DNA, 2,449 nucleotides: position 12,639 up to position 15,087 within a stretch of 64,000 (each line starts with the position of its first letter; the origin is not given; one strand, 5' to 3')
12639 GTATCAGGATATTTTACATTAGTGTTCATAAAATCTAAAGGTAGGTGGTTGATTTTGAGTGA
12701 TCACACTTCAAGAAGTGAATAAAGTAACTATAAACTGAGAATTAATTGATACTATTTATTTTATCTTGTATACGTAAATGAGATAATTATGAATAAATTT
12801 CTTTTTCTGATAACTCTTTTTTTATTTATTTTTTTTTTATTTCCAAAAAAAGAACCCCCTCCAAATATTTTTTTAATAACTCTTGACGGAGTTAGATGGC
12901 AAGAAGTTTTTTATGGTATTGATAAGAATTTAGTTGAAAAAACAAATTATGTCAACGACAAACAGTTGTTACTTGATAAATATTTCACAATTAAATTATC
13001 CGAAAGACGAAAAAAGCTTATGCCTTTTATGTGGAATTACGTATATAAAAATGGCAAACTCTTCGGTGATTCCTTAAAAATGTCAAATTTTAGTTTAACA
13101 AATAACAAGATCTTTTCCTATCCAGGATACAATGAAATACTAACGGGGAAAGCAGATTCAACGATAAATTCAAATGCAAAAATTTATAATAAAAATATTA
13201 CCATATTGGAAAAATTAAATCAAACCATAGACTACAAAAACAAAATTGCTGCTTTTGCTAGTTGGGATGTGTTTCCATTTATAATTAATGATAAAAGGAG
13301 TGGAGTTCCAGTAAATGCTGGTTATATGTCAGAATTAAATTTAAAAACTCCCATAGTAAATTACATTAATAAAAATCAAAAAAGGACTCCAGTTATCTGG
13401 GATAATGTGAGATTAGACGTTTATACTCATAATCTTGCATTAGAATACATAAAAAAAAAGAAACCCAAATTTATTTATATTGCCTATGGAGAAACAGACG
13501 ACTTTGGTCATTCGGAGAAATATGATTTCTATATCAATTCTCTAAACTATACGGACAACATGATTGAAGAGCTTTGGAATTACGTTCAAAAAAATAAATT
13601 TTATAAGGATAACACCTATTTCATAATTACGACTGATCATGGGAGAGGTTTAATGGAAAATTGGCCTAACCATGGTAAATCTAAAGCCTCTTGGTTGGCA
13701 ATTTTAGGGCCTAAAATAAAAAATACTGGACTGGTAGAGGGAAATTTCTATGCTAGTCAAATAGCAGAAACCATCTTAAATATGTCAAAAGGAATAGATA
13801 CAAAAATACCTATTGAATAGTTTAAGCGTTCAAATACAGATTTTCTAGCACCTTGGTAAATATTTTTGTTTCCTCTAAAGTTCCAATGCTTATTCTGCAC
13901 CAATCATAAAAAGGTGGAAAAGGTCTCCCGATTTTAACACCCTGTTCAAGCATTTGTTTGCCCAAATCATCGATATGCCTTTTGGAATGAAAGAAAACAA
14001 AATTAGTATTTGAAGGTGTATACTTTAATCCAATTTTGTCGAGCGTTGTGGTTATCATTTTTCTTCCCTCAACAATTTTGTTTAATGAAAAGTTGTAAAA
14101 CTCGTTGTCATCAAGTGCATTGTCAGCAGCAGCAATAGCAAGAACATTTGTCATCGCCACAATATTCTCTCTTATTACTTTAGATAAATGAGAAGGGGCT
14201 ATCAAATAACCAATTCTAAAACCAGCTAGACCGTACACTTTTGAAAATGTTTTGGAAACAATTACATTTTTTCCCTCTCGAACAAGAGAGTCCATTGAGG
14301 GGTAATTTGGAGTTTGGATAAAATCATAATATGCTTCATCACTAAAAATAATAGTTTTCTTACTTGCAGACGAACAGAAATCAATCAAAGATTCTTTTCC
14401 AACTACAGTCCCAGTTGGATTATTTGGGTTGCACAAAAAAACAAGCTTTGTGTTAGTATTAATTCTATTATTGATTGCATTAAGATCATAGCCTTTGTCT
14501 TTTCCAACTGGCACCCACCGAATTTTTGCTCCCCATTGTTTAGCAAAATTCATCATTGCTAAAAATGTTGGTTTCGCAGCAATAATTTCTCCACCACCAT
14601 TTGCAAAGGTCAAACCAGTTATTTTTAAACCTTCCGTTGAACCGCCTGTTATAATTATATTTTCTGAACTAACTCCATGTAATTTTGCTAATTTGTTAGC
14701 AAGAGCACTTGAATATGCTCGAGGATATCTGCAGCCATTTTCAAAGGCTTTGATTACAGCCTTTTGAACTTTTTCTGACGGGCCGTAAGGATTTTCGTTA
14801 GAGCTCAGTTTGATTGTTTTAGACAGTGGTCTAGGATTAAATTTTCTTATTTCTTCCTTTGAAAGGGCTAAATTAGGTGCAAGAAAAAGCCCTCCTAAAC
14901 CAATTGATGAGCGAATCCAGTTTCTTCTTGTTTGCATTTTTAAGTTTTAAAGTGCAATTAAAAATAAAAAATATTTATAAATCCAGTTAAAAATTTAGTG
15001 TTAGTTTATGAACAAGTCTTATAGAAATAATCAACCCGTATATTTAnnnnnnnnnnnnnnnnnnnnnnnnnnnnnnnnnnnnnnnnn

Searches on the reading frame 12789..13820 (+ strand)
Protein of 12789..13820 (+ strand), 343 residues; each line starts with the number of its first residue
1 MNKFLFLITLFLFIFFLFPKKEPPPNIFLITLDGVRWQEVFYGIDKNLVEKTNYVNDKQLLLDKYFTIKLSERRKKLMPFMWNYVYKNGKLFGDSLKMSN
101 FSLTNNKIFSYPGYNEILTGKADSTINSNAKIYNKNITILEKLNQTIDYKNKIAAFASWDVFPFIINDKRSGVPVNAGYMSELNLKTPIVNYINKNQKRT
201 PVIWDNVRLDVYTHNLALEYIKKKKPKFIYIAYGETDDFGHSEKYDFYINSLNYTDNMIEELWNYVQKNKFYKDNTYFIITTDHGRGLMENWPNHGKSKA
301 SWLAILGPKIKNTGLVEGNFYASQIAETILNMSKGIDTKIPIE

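Call 17: search_protein_families(library=pfam, proteins=[window:12789-13820:+], max_evalue=0.001)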
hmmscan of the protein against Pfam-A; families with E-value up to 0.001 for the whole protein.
window:12789-13820:+ (343 aa): 2 families
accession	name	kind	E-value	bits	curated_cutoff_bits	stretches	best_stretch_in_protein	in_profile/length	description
PF00884.28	Sulfatase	-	5.9e-09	36.1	25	1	109-302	87-261/301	Sulfatase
PF01676.23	Metalloenzyme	-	2e-08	34.5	24.3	1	217-285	138-201/252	Metalloenzyme superfamily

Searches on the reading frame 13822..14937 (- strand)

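Call 18: search_protein_families(library=pfam, proteins=[window:13822-14937:-], max_evalue=0.001)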
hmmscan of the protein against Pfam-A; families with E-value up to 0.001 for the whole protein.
window:13822-14937:- (371 aa): 4 families
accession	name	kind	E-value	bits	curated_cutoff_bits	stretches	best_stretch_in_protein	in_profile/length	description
PF00155.27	Aminotran_1_2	-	3.4e-51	175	19.7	1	40-360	2-357/361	Aminotransferase class I and II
PF00266.25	Aminotran_5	-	4.7e-11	42.7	21.5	1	81-198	50-173/371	Aminotransferase class-V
PF01053.26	Cys_Met_Meta_PP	-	5.6e-06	25.6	27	1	74-197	52-170/381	Cys/Met metabolism PLP-dependent enzyme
PF01041.23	DegT_DnrJ_EryC1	-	4.1e-05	23.4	19.8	1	57-168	7-118/360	DegT/DnrJ/EryC1/StrS aminotransferase family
